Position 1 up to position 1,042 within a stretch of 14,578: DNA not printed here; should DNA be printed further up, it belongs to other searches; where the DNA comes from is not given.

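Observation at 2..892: Multihaem c-type cytochrome gene missed by the ORF track because the window edge truncates it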

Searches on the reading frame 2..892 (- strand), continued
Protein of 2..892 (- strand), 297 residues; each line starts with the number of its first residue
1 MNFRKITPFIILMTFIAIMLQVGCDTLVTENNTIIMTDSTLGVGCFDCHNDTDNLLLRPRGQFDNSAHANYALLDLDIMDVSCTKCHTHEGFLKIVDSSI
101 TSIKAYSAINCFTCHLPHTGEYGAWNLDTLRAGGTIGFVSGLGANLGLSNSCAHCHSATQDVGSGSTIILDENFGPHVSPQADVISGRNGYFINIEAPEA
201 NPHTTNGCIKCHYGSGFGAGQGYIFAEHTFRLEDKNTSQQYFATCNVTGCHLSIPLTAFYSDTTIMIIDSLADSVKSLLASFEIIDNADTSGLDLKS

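Call 66: search_protein_families(library=ncbifam, proteins=[L085:4222-5832:+, L088:3925-5484:+, L043:4393-5958:+, L083:4358-5899:+], max_evalue=0.1)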
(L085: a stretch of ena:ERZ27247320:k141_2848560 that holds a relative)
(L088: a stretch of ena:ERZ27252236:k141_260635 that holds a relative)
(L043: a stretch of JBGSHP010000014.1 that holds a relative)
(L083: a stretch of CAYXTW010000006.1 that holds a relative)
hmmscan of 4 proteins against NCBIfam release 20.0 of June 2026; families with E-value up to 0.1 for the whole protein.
L085:4222-5832:+ (536 aa): 0 families

L088:3925-5484:+ (519 aa): 1 family
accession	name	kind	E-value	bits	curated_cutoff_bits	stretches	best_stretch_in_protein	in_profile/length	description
TIGR03509.1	OMP_MtrB_PioB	subfamily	0.013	14.1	240.05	0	117-198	126-213/662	MtrB/PioB family decaheme-associated outer membrane protein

L043:4393-5958:+ (522 aa): 0 families

L083:4358-5899:+ (514 aa): 0 families

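Call 76: search_protein_families(library=pfam, proteins=[P0072, P0083, P0084, P0085, P0088, P0091, P0125, P0023, P0087], max_evalue=0.001)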
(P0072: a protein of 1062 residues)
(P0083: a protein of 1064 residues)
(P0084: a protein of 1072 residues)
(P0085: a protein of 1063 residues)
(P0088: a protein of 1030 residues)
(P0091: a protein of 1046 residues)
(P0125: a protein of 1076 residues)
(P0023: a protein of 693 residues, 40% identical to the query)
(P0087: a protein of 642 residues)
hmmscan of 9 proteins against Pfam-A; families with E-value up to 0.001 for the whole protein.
P0072 (1062 aa): 3 families
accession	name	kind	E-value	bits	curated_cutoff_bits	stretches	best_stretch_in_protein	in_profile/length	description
PF18911.6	PKD_4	-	2.7e-73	242.5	27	7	518-599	2-79/85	PKD domain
PF00801.26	PKD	-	5.8e-60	199.7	23.5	7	452-517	15-80/80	PKD domain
PF08329.16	ChitinaseA_N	-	0.00087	19.4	21.2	0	392-434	66-108/133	Chitinase A, N-terminal domain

P0083 (1064 aa): 2 families
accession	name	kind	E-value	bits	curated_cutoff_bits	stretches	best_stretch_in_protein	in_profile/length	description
PF18911.6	PKD_4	-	4.2e-51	171.4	27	6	816-873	31-85/85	PKD domain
PF00801.26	PKD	-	8.5e-47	157.5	23.5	5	452-511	18-78/80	PKD domain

P0084 (1072 aa): 2 families
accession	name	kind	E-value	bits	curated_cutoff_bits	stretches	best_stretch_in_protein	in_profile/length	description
PF18911.6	PKD_4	-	1.7e-57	191.9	27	6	731-798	9-79/85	PKD domain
PF00801.26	PKD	-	1.2e-40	137.7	23.5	6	740-796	15-74/80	PKD domain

P0085 (1063 aa): 3 families
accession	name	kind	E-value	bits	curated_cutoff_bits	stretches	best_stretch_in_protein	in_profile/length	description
PF18911.6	PKD_4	-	5.5e-53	177.4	27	6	549-599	20-68/85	PKD domain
PF00801.26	PKD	-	2.4e-36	124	23.5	3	891-956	3-70/80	PKD domain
PF22113.1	Mtrc-MtrF_II-IV_dom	-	0.00053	20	30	1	38-173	25-165/176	Outer membrane cytochrome MtrC/MtrF-like, domains II/IV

P0088 (1030 aa): 2 families
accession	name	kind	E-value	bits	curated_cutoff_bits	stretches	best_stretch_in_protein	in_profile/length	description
PF18911.6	PKD_4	-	2.8e-82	271.3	27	8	347-422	3-79/85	PKD domain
PF00801.26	PKD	-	1.2e-67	224.3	23.5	7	351-421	3-75/80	PKD domain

P0091 (1046 aa): 2 families
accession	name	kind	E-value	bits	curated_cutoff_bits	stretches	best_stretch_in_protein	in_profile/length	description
PF18911.6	PKD_4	-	7.4e-76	250.7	27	7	365-436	6-77/85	PKD domain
PF00801.26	PKD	-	3.6e-65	216.4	23.5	7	463-522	16-75/80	PKD domain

P0125 (1076 aa): 4 families
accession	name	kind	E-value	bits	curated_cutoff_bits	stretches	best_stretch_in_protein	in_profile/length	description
PF18911.6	PKD_4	-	1.2e-45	153.9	27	3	919-990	11-85/85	PKD domain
PF00801.26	PKD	-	4e-28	97.7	23.5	2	923-981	12-74/80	PKD domain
PF22113.1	Mtrc-MtrF_II-IV_dom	-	0.00019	21.4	30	0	44-130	78-166/176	Outer membrane cytochrome MtrC/MtrF-like, domains II/IV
PF22352.2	K319L-like_PKD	-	0.00062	20.2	27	1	1011-1075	14-84/84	K319L-like, PKD domain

P0023 (693 aa): 3 families
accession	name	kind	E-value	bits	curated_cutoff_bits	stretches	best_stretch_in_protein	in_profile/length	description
PF18911.6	PKD_4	-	4.1e-52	174.6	27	4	446-522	2-81/85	PKD domain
PF00801.26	PKD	-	2.9e-31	107.7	23.5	2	617-681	3-71/80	PKD domain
PF14522.11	Cytochrome_C7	-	0.00066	19.9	24.8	0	218-275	4-55/67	Cytochrome c7 and related cytochrome c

P0087 (642 aa): 4 families
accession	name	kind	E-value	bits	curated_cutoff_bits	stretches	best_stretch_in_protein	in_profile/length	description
PF18911.6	PKD_4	-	1.7e-33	114.9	27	3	542-617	13-84/85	PKD domain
PF00801.26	PKD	-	1.9e-24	85.9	23.5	3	541-616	9-80/80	PKD domain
PF22113.1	Mtrc-MtrF_II-IV_dom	-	1.4e-08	34.9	30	1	45-175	29-165/176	Outer membrane cytochrome MtrC/MtrF-like, domains II/IV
PF14522.11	Cytochrome_C7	-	8.4e-05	22.8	24.8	0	91-174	12-67/67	Cytochrome c7 and related cytochrome c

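Call 77: search_protein_families(library=ncbifam, proteins=[P0072, P0083, P0084, P0085, P0088, P0091, P0125, P0023, P0087], max_evalue=0.001)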
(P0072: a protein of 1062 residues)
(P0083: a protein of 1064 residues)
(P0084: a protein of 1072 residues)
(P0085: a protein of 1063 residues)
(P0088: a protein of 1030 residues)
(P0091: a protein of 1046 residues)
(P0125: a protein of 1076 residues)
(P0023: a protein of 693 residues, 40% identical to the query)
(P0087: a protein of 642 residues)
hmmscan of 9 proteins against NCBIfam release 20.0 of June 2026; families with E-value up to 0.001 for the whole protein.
P0072 (1062 aa): 3 families
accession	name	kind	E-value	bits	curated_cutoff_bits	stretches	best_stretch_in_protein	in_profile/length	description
TIGR00864.1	PCC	subfamily_domain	5.5e-23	79.4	1861.4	3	381-517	1336-1474/2700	polycystin cation channel protein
NF058578.1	CPR_pilus_PamR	equivalog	3.9e-08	32.5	300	0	397-424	202-229/297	pilus system RbmA-like protein PamR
TIGR03769.1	P_ac_wall_RPT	domain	6.2e-07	29.9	30.9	0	572-587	6-21/41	TIGR03769 domain-containing protein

P0083 (1064 aa): 2 families
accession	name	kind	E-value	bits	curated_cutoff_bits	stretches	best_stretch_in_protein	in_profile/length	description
TIGR00864.1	PCC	subfamily_domain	6.6e-19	65.9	1861.4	1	756-1042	1105-1383/2700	polycystin cation channel protein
NF058578.1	CPR_pilus_PamR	equivalog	1.3e-07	30.8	300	0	908-967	183-242/297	pilus system RbmA-like protein PamR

P0084 (1072 aa): 1 family
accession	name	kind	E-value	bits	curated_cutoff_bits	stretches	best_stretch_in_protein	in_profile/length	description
TIGR00864.1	PCC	subfamily_domain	2.1e-10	37.7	1861.4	1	754-1049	1170-1466/2700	polycystin cation channel protein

P0085 (1063 aa): 2 families
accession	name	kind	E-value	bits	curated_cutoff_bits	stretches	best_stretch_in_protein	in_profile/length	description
TIGR00864.1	PCC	subfamily_domain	1.6e-14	51.3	1861.4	2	409-617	1022-1222/2700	polycystin cation channel protein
NF058578.1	CPR_pilus_PamR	equivalog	0.00016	20.6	300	0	929-958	200-229/297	pilus system RbmA-like protein PamR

P0088 (1030 aa): 2 families
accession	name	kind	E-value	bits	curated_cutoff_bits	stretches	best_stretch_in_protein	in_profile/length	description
TIGR00864.1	PCC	subfamily_domain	2.1e-28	97.4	1861.4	3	372-727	1163-1503/2700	polycystin cation channel protein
NF058578.1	CPR_pilus_PamR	equivalog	1e-06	27.9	300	0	912-935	206-229/297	pilus system RbmA-like protein PamR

P0091 (1046 aa): 2 families
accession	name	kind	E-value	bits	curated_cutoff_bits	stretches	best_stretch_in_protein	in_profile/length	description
TIGR00864.1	PCC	subfamily_domain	5.1e-27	92.8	1861.4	3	469-850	1078-1457/2700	polycystin cation channel protein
NF058578.1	CPR_pilus_PamR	equivalog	2.3e-06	26.7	300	0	405-434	200-229/297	pilus system RbmA-like protein PamR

P0125 (1076 aa): 4 families
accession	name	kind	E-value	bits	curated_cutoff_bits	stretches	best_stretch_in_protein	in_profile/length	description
TIGR00864.1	PCC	subfamily_domain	2e-07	27.8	1861.4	1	865-1065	1013-1210/2700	polycystin cation channel protein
NF033932.1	LapB_rpt_80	domain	2e-06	28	45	0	964-998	1-33/83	LapB repeat-containing protein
TIGR03769.1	P_ac_wall_RPT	domain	1.2e-05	25.8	30.9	0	611-635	3-29/41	TIGR03769 domain-containing protein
NF058578.1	CPR_pilus_PamR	equivalog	0.00015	20.7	300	0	951-978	201-228/297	pilus system RbmA-like protein PamR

P0023 (693 aa): 1 family
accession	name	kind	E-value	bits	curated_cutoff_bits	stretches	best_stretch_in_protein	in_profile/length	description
TIGR00864.1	PCC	subfamily_domain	7.9e-09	32.5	1861.4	1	397-678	1090-1378/2700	polycystin cation channel protein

P0087 (642 aa): 4 families
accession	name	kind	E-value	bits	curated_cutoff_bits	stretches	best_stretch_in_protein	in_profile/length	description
TIGR00864.1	PCC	subfamily_domain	7.1e-10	35.9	1861.4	2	380-521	1681-1825/2700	polycystin cation channel protein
TIGR03507.1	decahem_SO1788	subfamily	3.4e-06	25.8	209.3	1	80-176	231-305/672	OmcA/MtrC family decaheme c-type cytochrome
TIGR03153.1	cytochr_NrfH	equivalog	0.00042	20.4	134.2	1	46-129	54-134/138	cytochrome c nitrite reductase small subunit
NF038038.1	cytoc_DsrJ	equivalog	0.0009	19.6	100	0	136-175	63-99/121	sulfate reduction electron transfer complex DsrMKJOP subunit DsrJ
